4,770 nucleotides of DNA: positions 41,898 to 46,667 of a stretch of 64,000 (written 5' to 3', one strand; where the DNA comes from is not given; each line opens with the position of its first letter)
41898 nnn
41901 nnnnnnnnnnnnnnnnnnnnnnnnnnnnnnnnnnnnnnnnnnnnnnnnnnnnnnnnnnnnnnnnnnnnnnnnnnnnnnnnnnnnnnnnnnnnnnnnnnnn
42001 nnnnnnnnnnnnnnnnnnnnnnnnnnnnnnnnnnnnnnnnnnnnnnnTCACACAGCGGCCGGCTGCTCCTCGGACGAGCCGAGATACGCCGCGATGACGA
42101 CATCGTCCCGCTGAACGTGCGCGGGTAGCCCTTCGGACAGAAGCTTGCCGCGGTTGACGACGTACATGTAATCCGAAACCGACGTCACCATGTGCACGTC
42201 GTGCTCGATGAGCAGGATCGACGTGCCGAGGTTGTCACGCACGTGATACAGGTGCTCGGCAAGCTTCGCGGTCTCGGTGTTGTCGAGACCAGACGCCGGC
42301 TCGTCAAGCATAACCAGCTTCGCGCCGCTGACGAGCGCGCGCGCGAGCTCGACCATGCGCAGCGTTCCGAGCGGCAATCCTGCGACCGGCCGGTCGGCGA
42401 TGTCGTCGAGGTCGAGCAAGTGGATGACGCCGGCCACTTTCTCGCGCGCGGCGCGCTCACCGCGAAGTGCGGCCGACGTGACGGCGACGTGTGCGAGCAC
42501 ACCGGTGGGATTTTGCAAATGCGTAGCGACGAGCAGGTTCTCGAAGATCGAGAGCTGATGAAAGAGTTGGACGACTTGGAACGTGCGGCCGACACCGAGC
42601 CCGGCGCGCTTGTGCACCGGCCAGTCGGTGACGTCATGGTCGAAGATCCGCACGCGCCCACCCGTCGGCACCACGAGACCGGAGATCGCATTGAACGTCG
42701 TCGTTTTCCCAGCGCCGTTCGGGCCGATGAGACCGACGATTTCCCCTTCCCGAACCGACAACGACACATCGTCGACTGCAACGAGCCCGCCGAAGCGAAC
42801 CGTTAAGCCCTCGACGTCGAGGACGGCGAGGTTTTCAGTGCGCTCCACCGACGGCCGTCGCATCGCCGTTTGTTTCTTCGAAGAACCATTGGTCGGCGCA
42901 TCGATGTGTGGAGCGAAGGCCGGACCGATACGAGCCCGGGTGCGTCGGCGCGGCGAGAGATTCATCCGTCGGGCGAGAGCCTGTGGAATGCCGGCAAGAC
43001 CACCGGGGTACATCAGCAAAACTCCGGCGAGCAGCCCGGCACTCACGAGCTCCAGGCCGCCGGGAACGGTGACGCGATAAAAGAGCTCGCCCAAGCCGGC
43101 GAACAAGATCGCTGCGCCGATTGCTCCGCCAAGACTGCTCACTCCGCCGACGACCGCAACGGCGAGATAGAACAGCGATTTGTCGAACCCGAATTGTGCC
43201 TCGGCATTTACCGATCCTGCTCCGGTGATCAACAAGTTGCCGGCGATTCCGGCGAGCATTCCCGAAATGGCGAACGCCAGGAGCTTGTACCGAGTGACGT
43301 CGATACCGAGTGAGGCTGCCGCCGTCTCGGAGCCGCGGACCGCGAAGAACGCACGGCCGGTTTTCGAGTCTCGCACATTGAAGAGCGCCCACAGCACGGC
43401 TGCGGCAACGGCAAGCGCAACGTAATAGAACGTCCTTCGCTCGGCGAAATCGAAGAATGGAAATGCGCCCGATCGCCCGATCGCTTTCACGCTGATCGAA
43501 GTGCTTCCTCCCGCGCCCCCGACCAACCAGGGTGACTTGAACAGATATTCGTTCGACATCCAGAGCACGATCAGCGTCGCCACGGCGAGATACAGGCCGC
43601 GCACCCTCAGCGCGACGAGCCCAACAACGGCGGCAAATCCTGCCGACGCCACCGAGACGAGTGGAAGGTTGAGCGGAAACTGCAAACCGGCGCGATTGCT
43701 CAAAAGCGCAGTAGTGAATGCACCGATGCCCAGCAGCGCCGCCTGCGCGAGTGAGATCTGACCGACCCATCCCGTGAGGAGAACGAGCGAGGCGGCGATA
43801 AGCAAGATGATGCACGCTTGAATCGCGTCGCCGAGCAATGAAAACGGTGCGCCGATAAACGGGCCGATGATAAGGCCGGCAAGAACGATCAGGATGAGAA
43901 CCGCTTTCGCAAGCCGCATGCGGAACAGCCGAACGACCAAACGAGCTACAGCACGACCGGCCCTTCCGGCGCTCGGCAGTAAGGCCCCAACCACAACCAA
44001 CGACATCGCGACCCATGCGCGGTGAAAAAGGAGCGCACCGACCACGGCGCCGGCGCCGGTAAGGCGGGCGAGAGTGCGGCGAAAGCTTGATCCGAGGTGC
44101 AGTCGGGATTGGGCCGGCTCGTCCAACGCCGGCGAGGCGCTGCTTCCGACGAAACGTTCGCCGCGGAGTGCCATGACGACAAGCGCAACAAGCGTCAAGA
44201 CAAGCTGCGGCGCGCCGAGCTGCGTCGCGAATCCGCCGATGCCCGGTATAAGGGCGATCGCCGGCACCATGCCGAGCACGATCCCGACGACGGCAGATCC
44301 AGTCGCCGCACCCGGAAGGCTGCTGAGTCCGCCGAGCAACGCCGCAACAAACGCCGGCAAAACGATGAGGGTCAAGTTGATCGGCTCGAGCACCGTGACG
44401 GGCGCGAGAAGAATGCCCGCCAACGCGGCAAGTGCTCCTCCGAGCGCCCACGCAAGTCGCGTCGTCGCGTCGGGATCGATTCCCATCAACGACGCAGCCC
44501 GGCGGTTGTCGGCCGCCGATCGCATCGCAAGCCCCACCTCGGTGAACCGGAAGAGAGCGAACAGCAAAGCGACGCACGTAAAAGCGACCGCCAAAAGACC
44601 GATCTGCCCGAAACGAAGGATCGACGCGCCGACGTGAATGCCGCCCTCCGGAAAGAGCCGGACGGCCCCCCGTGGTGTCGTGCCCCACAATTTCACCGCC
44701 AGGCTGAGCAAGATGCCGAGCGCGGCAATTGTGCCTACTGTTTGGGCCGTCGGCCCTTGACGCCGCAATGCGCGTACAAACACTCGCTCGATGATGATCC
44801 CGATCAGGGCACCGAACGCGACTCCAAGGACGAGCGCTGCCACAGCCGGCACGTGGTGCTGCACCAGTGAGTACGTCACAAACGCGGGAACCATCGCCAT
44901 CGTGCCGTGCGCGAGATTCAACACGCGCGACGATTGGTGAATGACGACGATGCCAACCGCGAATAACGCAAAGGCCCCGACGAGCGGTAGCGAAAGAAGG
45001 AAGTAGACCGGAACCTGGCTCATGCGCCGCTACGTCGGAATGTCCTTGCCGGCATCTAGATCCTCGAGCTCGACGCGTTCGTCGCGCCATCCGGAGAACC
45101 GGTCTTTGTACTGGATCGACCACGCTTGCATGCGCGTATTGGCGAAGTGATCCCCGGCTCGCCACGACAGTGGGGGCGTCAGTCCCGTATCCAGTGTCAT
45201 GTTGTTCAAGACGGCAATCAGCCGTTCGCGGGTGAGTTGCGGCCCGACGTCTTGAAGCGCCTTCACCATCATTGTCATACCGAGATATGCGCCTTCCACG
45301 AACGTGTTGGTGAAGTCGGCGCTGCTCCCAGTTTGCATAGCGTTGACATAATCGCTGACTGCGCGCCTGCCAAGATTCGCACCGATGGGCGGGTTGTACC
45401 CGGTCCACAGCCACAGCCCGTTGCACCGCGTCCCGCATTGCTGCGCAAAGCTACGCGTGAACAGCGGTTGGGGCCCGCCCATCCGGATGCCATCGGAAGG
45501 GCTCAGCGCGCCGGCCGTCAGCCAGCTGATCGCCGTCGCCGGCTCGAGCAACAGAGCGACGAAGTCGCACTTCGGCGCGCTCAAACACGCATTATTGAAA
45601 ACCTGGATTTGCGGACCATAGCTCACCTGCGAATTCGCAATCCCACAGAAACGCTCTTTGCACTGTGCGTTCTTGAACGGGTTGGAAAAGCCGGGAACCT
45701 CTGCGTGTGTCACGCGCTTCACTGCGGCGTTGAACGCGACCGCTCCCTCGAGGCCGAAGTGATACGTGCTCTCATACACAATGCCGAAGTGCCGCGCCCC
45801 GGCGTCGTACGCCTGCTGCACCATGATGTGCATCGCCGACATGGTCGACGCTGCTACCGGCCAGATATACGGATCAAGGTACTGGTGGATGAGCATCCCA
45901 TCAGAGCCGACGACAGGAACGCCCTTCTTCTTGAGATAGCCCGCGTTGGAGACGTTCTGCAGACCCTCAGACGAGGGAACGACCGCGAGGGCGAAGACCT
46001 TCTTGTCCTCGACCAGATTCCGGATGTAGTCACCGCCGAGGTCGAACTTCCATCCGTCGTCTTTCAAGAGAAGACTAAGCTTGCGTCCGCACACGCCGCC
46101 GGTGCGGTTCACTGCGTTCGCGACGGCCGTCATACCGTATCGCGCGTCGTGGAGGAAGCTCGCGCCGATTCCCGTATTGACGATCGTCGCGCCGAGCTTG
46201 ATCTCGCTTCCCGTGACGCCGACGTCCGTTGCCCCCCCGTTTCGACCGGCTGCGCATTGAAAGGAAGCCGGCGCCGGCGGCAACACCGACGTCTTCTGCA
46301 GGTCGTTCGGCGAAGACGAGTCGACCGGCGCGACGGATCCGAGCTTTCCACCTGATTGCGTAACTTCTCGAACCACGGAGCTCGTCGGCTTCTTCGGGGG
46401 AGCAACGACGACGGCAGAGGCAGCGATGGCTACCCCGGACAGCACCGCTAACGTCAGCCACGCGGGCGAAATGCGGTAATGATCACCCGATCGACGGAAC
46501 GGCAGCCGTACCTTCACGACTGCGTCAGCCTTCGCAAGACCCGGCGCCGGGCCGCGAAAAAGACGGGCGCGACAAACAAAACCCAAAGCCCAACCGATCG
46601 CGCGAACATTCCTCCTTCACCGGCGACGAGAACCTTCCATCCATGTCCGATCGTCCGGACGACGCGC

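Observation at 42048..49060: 848-aa surface beta-propeller-like protein translationally coupled (GTGA) to the SBP of a LivH-LivM-LivG triple-fusion ABC importer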

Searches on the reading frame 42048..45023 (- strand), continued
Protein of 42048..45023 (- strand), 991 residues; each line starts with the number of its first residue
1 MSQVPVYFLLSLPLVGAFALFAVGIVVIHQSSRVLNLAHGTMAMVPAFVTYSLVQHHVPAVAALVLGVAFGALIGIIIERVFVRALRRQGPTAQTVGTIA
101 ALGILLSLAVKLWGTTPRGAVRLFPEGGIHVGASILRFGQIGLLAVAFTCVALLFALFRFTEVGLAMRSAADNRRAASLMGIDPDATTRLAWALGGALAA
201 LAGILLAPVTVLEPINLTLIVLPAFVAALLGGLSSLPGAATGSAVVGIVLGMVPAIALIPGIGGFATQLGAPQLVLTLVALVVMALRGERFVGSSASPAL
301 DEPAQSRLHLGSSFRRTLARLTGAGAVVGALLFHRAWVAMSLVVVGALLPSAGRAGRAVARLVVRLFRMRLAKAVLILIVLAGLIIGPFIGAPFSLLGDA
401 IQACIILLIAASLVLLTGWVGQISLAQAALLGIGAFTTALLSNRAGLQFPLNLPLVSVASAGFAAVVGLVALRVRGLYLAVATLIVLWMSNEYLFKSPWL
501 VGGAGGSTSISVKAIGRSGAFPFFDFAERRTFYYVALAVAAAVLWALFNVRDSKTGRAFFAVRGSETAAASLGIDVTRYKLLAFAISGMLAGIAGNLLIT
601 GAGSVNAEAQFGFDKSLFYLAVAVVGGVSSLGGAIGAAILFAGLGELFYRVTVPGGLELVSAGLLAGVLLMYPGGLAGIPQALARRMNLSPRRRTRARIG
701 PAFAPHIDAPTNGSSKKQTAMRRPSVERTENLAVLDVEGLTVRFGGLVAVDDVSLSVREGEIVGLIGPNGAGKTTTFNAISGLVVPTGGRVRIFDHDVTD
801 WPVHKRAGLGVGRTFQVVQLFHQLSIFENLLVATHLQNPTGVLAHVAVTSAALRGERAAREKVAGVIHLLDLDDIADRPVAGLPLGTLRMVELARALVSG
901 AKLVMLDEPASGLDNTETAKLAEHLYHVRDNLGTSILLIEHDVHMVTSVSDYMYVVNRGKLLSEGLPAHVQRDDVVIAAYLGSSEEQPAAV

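Call 48: find_encoding_contigs(protein=P0222, flank=8000, max_places=1)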
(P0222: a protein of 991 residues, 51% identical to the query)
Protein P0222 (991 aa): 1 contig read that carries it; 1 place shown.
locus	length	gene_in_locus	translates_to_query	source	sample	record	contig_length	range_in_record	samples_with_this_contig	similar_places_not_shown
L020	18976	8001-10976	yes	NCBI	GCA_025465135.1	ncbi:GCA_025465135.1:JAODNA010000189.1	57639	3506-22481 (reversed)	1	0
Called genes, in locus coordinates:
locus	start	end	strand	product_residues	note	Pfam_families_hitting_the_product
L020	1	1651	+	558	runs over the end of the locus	PF01590:GAF, PF13185:GAF_2, PF13492:GAF_3 (faint), PF07730:HisKA_3, PF02518:HATPase_c (weak)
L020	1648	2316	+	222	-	PF00072:Response_reg, PF00196:GerE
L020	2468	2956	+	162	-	-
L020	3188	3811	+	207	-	-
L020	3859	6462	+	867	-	-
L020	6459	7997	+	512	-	PF13458:Peripla_BP_6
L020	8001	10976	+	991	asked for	PF02653:BPD_transp_2, PF00005:ABC_tran, PF12399:BCA_ABC_TP_C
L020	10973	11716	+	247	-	PF00005:ABC_tran, PF13304:AAA_21 (faint)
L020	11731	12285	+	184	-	-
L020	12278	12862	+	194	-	-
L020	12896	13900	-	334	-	PF04542:Sigma70_r2, PF08281:Sigma70_r4_2, PF04545:Sigma70_r4 (weak)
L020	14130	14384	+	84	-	-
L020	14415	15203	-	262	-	PF00378:ECH_1, PF16113:ECH_2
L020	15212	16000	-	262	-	PF07848:PaaX, PF20803:PaaX_M, PF08223:PaaX_C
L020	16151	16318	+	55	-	PF11314:DUF3117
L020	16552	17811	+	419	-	PF00883:Peptidase_M17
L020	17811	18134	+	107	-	-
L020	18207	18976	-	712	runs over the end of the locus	PF00141:peroxidase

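Call 49: find_encoding_contigs(protein=P0248, flank=8000, max_places=1)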
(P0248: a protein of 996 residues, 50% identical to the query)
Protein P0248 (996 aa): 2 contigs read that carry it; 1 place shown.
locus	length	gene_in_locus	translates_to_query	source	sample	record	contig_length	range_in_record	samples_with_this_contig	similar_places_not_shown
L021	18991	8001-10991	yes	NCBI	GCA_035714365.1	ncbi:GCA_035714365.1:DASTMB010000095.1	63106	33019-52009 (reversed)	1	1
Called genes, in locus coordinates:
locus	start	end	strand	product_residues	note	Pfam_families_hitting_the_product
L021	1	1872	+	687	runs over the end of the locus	PF01590:GAF, PF13185:GAF_2, PF13492:GAF_3 (faint), PF07730:HisKA_3, PF02518:HATPase_c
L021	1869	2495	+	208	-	PF00072:Response_reg, PF08281:Sigma70_r4_2 (faint), PF00196:GerE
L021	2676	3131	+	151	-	-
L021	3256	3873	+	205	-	-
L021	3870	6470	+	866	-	-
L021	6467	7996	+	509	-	PF13458:Peripla_BP_6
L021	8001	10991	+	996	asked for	PF02653:BPD_transp_2, PF00005:ABC_tran, PF12399:BCA_ABC_TP_C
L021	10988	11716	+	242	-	PF00005:ABC_tran, PF13555:AAA_29 (faint), PF13304:AAA_21 (faint)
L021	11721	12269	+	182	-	-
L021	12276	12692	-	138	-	PF05901:Excalibur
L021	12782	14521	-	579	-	-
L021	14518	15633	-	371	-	PF00158:Sigma54_activat, PF01078:Mg_chelatase (faint), PF20030:bpMoxR, PF00004:AAA (weak), PF07726:AAA_3, PF07728:AAA_5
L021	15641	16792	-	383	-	PF13203:DUF2201_N, PF09967:DUF2201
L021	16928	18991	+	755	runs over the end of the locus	PF00041:fn3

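Call 69: find_encoding_contigs(protein=P0200, flank=8000, max_places=1)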
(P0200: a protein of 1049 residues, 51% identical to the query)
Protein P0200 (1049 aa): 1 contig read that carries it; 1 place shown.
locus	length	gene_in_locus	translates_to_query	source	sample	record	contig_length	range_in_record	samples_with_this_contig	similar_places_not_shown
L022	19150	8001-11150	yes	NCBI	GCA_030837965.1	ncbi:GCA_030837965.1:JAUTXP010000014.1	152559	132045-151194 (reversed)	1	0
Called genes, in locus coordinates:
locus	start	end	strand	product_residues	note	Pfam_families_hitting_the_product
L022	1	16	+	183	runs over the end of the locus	-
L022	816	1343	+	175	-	-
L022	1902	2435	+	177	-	-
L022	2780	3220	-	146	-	-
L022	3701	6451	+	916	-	-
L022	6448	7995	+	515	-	PF13458:Peripla_BP_6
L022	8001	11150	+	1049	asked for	PF02653:BPD_transp_2, PF00005:ABC_tran, PF13304:AAA_21 (faint), PF12399:BCA_ABC_TP_C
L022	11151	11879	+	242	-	PF00005:ABC_tran, PF13304:AAA_21 (faint)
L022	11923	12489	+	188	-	-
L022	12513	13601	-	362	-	PF00296:Bac_luciferase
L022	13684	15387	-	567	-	PF00750:tRNA-synt_1d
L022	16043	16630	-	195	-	PF00440:TetR_N, PF21943:TetR_C_46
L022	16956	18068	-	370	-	PF08240:ADH_N, PF16912:Glu_dehyd_C, PF00107:ADH_zinc_N, PF13602:ADH_zinc_N_2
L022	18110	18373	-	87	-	-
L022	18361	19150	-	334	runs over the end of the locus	PF13692:Glyco_trans_1_4 (faint)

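Call 70: find_encoding_contigs(protein=P0214, flank=8000, max_places=1)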
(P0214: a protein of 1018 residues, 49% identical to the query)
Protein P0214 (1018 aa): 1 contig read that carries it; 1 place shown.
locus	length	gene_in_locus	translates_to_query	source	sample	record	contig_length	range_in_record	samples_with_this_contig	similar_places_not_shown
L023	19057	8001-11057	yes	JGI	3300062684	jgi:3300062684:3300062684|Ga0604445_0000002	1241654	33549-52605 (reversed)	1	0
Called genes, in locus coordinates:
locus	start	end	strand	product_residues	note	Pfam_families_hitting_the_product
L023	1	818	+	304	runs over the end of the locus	-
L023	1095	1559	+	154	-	-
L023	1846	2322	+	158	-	-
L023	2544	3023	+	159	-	-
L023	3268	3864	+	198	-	-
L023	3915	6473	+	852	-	-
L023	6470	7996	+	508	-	PF13458:Peripla_BP_6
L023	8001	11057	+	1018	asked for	PF02653:BPD_transp_2, PF00005:ABC_tran, PF12399:BCA_ABC_TP_C (weak)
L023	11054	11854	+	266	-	PF00005:ABC_tran, PF13304:AAA_21 (weak)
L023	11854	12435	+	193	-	-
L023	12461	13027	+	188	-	-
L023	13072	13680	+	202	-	-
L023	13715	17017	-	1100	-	PF02811:PHP, PF07733:DNA_pol3_alpha, PF17657:DNA_pol3_finger, PF14579:HHH_6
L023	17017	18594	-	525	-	PF00817:IMS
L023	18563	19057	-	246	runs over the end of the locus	PF27531:MT3502_N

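Call 72: search_dna_similar(query=window:42051-45023:-, collection=plasmids, mode=protein, max_evalue=1e-20, max_rows=12)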
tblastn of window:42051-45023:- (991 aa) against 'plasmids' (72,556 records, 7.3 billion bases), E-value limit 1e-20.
Records with a match: 2920; places in all: 6203; records where one place covers at least 80% of the query: 0.
Best place of each record, by identity: <60% 2920.
By first word of the organism name: Rhizobium 490; Klebsiella 396; Enterococcus 180; Sinorhizobium 175; Pseudosulfitobacter 165; Agrobacterium 151; Ralstonia 137; Paracoccus 54; Azospirillum 52; Sulfitobacter 48; and 223 more.
By predicted mobility (MOB-suite, as given by PLSDB): non-mobilizable 1500; conjugative 1058; mobilizable 362.
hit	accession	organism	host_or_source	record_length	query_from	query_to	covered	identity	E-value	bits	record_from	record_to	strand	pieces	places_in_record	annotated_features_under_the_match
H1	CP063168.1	Variovorax paradoxus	-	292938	554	982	43%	37.3%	7e-56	219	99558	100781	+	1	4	branched-chain amino acid ABC transporter ATP-binding protein/permease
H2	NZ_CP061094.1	Roseomonas marmotae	Marmota himalayana,pure culture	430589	554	985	44%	36.3%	1e-51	206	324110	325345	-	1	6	branched-chain amino acid ABC transporter ATP-binding protein/permease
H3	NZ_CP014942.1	Rhodococcus sp. BH4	cell culture,sludge of membrane ...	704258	549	985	44%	35.7%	1e-53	212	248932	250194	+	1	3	branched-chain amino acid ABC transporter permease/ATP-binding protein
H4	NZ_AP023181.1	Paraburkholderia sp. PGU19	Physopelta gutta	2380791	483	987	51%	29.4%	9e-38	162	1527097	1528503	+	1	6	none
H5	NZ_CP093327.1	Arthrobacter sulfonylureivorans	whole organism,grassland soil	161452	526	985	46%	32.1%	3e-31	140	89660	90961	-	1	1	ATP-binding cassette domain-containing protein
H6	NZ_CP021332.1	Maritalea myrionectae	pure culture,Lava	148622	551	984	44%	33.8%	4e-46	189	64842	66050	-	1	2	branched-chain amino acid ABC transporter ATP-binding protein/permease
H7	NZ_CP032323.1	Azospirillum argentinense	soil sample,Agricultural field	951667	552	988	44%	33.3%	9e-43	178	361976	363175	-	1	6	branched-chain amino acid ABC transporter ATP-binding protein/permease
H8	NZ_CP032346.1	Azospirillum brasilense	soil sample,Agricultural field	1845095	552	988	44%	33.2%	5e-41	172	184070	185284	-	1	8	record has no annotation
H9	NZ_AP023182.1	Paraburkholderia sp. PGU19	Physopelta gutta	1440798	549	982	44%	33.4%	3e-49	199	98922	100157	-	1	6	record has no annotation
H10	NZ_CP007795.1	Azospirillum argentinense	Triticum aestivum L.,Root,wheat ...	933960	552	989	44%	32.9%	1e-42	178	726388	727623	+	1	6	branched-chain amino acid ABC transporter ATP-binding protein/permease | ABC transporter ATP-binding protein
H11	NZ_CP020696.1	Sulfitobacter sp. D7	calanoid copepod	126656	551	987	44%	32.3%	2e-44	183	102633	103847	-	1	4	branched-chain amino acid ABC transporter ATP-binding protein/permease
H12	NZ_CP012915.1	Azospirillum brasilense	Digitaria eriantha,microbe,root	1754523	553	982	43%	32.7%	4e-36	157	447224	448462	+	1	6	none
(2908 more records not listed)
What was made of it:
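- Closest known: LivM-LivG double fusions. Different: No record covers 80% or more (call 72).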

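Call 82: search_protein_families(library=pfam, proteins=[L020:3188-3808:+, L020:11731-12282:+, L023:11854-12432:+, L023:12461-13024:+, L019:3109-3663:+, L019:1680-2162:+, L022:11923-12486:+], max_evalue=0.01)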
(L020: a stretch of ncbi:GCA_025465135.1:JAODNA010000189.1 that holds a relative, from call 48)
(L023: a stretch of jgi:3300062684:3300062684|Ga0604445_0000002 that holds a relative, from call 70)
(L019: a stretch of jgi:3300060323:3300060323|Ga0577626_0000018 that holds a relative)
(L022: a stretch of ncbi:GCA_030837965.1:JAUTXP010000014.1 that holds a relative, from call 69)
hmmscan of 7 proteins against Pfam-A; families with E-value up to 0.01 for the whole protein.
L020:3188-3808:+ (207 aa): 0 families

L020:11731-12282:+ (184 aa): 0 families

L023:11854-12432:+ (193 aa): 0 families

L023:12461-13024:+ (188 aa): 0 families

L019:3109-3663:+ (185 aa): 0 families

L019:1680-2162:+ (161 aa): 0 families

L022:11923-12486:+ (188 aa): 0 families

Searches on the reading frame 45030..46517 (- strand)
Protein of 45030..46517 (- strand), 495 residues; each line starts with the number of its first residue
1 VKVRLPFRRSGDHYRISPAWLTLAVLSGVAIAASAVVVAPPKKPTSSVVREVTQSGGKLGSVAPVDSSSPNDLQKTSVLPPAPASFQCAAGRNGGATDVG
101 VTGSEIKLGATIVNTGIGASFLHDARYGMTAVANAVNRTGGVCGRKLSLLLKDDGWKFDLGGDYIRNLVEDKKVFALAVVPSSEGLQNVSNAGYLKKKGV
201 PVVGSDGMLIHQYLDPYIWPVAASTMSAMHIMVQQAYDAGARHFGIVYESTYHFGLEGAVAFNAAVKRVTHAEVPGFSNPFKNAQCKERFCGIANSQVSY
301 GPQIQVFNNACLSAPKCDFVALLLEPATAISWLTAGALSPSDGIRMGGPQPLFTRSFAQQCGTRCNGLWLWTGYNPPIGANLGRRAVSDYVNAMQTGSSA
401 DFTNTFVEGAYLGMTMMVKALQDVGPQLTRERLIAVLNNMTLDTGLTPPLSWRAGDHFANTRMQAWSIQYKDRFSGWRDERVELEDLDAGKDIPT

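Call 8: search_protein_families(library=pfam, proteins=[window:45030-46517:-], max_evalue=0.01)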
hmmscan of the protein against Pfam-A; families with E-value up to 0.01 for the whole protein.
window:45030-46517:- (495 aa): 1 family
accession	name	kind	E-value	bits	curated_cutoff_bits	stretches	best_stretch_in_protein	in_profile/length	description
PF13458.12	Peripla_BP_6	-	1.7e-34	120.5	31.7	1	105-465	1-335/343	Periplasmic binding protein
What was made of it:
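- On HAAT (Liv/Bra/Urt-type) ABC importer: PF13458 E 1.7e-34 over residues 105-465 (call 8).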

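Call 9: search_protein_families(library=ncbifam, proteins=[window:45030-46517:-], max_evalue=0.01)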
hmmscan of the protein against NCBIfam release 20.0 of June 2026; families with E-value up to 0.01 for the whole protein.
window:45030-46517:- (495 aa): 1 family
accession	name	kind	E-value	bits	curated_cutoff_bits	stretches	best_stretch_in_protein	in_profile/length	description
NF011933.0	PRK15404.1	subfamily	0.0085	15.2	477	0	103-183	24-104/370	high-affinity branched-chain amino acid ABC transporter substrate-binding protein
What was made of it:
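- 45030..46517 (-): 495-aa Peripla_BP_6 substrate-binding protein. It has an N-terminal TM segment (about aa 16-40), a low-complexity linker of roughly 60 aa, and then the binding domain (aa 105-465). There is no lipobox. It is not a LivJ/K equivalog (15 bits against a cut-off of 477, call 9).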

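Call 53: search_solved_structures(query=window:45030-46517:-, max_evalue=0.001)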
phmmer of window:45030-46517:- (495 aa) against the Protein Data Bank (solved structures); distinct sequences matched with E-value up to 0.001: 2.
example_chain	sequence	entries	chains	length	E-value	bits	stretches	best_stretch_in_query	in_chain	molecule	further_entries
3lop_A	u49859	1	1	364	1.1e-06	30.9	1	135-258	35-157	Substrate binding periplasmic protein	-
4n03_A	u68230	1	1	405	0.00018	23.6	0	89-156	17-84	ABC-type branched-chain amino acid transport systems periplasmic component-like protein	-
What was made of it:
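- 45030..46517 (-): Only weak PDB relatives were found, 3lop and 4n03 (call 53).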
